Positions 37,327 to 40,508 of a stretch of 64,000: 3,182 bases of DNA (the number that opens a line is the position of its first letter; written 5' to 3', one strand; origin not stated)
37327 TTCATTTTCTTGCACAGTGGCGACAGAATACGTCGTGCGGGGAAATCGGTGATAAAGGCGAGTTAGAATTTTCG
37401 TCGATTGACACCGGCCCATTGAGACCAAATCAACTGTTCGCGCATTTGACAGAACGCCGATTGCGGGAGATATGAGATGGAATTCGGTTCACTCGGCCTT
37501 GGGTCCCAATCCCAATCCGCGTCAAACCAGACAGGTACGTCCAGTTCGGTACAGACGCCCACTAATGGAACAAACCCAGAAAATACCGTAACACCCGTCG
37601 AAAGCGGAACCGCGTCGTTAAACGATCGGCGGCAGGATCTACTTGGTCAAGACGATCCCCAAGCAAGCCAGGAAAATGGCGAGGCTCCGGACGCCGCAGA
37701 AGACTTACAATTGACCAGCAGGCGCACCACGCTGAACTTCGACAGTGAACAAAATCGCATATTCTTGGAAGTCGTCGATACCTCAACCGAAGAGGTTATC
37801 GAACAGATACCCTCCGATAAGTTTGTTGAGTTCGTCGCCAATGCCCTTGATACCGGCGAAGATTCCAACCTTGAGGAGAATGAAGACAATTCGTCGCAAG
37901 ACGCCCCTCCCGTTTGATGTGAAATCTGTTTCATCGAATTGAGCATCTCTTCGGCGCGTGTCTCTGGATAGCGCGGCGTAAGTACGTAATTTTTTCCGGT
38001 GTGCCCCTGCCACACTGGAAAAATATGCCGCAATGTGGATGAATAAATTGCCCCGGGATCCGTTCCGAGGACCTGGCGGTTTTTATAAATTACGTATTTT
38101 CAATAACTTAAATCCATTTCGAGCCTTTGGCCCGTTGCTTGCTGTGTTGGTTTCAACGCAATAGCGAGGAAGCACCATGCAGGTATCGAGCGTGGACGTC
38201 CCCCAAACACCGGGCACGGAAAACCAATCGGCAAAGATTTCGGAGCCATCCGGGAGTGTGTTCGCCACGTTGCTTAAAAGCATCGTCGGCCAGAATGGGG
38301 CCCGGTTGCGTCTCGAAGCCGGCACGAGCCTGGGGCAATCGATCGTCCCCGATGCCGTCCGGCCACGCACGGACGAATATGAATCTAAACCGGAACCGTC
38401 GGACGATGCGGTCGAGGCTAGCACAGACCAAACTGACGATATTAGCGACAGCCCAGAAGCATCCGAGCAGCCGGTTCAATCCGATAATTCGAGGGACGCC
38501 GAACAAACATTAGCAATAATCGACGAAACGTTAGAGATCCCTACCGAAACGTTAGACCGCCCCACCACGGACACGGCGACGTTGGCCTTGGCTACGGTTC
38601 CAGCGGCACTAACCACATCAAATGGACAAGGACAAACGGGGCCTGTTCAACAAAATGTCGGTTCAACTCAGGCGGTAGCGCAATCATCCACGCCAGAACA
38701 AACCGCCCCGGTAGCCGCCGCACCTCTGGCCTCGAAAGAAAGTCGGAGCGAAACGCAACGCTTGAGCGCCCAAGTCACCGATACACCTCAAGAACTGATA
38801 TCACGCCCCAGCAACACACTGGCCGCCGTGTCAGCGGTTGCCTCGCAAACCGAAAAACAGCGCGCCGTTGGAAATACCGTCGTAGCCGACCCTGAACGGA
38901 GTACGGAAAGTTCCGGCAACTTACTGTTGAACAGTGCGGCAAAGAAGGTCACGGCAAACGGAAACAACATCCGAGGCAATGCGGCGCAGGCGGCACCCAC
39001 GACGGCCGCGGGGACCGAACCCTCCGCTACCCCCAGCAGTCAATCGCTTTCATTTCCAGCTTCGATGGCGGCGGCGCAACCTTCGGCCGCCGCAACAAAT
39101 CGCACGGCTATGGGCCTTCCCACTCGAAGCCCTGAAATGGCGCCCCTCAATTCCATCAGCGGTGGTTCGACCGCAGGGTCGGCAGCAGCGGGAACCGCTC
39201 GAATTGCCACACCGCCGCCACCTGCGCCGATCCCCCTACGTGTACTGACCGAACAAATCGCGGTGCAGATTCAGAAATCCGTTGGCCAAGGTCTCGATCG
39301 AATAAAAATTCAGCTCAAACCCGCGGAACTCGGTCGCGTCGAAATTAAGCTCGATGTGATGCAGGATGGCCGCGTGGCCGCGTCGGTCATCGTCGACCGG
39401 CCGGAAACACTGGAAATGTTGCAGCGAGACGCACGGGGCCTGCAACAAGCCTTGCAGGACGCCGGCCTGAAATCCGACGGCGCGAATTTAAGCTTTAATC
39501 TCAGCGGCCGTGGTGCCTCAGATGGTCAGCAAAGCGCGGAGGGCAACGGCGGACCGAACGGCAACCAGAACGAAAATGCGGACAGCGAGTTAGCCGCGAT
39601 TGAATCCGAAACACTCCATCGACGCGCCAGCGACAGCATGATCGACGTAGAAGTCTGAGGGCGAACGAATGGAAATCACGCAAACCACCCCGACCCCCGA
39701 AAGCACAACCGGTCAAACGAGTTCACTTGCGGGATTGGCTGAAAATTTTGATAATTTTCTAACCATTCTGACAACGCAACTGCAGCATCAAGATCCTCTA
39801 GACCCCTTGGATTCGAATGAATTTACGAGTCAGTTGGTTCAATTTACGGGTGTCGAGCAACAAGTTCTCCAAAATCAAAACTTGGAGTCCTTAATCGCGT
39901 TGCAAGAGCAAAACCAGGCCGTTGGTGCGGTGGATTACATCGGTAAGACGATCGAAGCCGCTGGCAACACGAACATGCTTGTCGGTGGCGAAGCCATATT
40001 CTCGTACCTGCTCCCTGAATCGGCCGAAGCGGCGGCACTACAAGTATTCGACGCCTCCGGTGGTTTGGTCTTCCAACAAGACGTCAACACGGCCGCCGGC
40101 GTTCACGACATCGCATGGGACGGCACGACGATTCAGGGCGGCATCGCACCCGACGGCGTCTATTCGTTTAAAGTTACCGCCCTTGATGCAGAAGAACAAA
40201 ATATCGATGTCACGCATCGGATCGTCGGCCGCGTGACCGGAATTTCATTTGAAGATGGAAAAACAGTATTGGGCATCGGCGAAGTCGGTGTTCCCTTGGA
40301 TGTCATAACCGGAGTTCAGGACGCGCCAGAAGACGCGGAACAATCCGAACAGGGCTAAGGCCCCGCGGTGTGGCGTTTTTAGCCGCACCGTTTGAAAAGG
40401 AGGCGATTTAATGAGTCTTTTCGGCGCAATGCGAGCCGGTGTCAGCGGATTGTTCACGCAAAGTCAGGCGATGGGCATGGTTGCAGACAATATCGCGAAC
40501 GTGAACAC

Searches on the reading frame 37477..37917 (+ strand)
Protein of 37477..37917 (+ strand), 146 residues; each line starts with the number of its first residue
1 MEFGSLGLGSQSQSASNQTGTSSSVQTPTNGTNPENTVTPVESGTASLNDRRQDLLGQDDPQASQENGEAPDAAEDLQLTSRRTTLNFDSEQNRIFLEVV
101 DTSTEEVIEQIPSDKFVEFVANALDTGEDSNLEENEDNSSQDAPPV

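Call 5: search_protein_families(library=pfam, proteins=[window:37477-37917:+])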
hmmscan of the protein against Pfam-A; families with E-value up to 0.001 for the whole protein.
window:37477-37917:+ (146 aa): 1 family
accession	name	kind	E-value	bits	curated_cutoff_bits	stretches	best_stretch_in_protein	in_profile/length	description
PF03646.20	FlaG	-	2.3e-08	34.5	23.8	1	61-123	25-91/101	FlaG protein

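Call 6: search_protein_families(library=ncbifam, proteins=[window:37477-37917:+])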
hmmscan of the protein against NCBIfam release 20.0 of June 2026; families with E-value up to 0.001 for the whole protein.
window:37477-37917:+ (146 aa): 1 family
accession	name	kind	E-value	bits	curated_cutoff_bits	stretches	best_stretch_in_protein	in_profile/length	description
NF005834.1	PRK07738.1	equivalog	6.3e-05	23.4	107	1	78-122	60-104/117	flagellar protein FlaG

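Call 41: find_related_loci(query=A1, collection=metagenome_contigs, flank=4000)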
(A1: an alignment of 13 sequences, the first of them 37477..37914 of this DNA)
Query A1 (146 aa) in metagenome_contigs; peptide patterns used: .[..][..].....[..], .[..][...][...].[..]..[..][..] (x = any residue, [..] = any of these).
286 stretches matched a pattern; 40 encode a relative of the query (tblastn E <= 1e-3); 40 distinct loci.
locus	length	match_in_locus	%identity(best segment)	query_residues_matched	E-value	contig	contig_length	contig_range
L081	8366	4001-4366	74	1-125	6e-51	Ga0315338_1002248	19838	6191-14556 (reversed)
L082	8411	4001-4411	65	1-141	4e-48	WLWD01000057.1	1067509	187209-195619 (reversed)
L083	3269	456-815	69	1-124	5e-45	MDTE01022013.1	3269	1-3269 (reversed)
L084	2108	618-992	52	1-125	3e-31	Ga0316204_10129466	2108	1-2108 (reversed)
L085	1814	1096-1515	43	1-144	8e-28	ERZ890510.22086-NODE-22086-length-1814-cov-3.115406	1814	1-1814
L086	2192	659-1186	42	1-144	5e-27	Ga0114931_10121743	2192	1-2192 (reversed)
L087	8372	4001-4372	48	1-125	3e-25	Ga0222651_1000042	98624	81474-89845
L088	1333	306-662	49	2-118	5e-25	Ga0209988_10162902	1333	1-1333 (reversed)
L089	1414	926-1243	41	16-125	3e-18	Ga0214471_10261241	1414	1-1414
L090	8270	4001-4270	39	32-125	4e-17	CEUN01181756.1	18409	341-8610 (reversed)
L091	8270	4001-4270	39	32-125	4e-17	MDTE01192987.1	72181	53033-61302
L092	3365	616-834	45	49-125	7e-17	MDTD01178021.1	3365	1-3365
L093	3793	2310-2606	40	20-124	7e-17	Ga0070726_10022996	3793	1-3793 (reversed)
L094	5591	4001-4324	40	9-125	9e-17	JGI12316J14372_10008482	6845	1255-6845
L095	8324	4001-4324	40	9-125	9e-17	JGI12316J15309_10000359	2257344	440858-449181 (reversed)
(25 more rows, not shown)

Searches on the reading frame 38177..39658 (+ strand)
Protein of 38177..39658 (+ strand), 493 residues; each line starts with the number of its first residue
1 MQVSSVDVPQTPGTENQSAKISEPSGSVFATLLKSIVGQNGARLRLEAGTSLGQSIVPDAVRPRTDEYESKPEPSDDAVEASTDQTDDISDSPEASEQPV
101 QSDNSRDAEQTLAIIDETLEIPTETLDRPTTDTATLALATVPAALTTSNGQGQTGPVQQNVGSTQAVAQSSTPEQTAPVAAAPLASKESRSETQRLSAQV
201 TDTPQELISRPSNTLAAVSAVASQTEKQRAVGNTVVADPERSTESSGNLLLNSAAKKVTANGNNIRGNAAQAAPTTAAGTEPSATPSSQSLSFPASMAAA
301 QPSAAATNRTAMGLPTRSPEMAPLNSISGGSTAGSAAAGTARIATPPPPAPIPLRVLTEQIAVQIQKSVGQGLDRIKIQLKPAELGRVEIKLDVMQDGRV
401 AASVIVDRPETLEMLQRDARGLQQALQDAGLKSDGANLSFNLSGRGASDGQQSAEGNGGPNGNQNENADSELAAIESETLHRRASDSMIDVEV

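Call 5: search_protein_families(library=pfam, proteins=[window:38177-39658:+])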
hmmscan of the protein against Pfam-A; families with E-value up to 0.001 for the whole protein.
window:38177-39658:+ (493 aa): 1 family
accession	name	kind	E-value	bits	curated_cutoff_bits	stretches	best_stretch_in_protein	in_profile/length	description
PF02120.21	Flg_hook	-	3.8e-17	62.3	29.8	1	364-441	3-79/85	Flagellar hook-length control protein FliK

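Call 6: search_protein_families(library=ncbifam, proteins=[window:38177-39658:+])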
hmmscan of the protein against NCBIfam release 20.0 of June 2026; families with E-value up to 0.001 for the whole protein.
window:38177-39658:+ (493 aa): 0 families

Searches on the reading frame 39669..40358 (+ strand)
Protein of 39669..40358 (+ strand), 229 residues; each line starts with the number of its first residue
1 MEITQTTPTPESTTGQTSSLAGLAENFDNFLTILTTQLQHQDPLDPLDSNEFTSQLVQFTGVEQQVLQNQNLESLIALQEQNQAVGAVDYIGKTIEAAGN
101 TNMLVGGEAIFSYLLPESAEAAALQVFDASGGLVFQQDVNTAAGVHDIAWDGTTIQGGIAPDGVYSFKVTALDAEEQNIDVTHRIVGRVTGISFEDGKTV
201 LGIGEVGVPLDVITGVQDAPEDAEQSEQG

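Call 5: search_protein_families(library=pfam, proteins=[window:39669-40358:+])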
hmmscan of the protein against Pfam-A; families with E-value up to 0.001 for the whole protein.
window:39669-40358:+ (229 aa): 4 families
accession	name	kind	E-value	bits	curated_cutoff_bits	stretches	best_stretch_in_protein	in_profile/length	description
PF03963.19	FlgD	-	1.1e-17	64.4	27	1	8-73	9-74/75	Flagellar hook capping protein - N-terminal region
PF13860.13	FlgD_ig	-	1.5e-14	54.1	27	1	105-173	6-77/79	FlgD Ig-like domain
PF13861.12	FLgD_tudor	-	1.3e-07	32.2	26.9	1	82-213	1-57/58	FlgD Tudor-like domain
PF13585.12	CHU_C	-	0.00079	19.9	27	0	117-176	24-77/86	CHU_C Type IX secretion signal domain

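Call 6: search_protein_families(library=ncbifam, proteins=[window:39669-40358:+])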
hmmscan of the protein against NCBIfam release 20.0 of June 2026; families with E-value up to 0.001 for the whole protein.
window:39669-40358:+ (229 aa): 11 families
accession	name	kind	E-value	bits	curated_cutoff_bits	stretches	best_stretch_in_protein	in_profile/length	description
NF009453.0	PRK12813.1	equivalog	9.8e-36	123.4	264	1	4-218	9-221/223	flagellar basal body rod modification protein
NF005176.1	PRK06655.1-1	equivalog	5.3e-35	121.1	230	1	28-214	4-194/197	flagellar hook assembly protein FlgD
NF009452.0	PRK12812.1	equivalog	5.5e-24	84.9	258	1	26-220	47-254/289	flagellar basal body rod modification protein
NF009276.0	PRK12633.1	equivalog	7e-24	84.8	383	1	13-204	14-214/234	flagellar basal body rod modification protein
NF007197.1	PRK09618.1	equivalog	1.2e-18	67.5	129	1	28-99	28-97/138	flagellar hook assembly protein FlgD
NF004670.1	PRK06009.1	equivalog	6.5e-17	62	124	1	26-101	2-74/108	flagellar hook assembly protein FlgD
NF009277.0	PRK12634.1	equivalog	6.7e-16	59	333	1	28-177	30-180/221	flagellar basal body rod modification protein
NF007198.0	PRK09619.1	equivalog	5.2e-12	46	267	1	11-206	14-205/218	flagellar hook assembly protein FlgD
NF004496.1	PRK05842.1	equivalog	1.5e-11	44.1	250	1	71-212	113-262/271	flagellar hook assembly protein FlgD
NF008875.0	PRK11911.1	equivalog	1.1e-10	41.7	274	1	26-99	27-100/140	flagellar basal body rod modification protein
NF005278.0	PRK06792.1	equivalog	5.4e-06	26.3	257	1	21-107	48-133/190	flagellar basal body rod modification protein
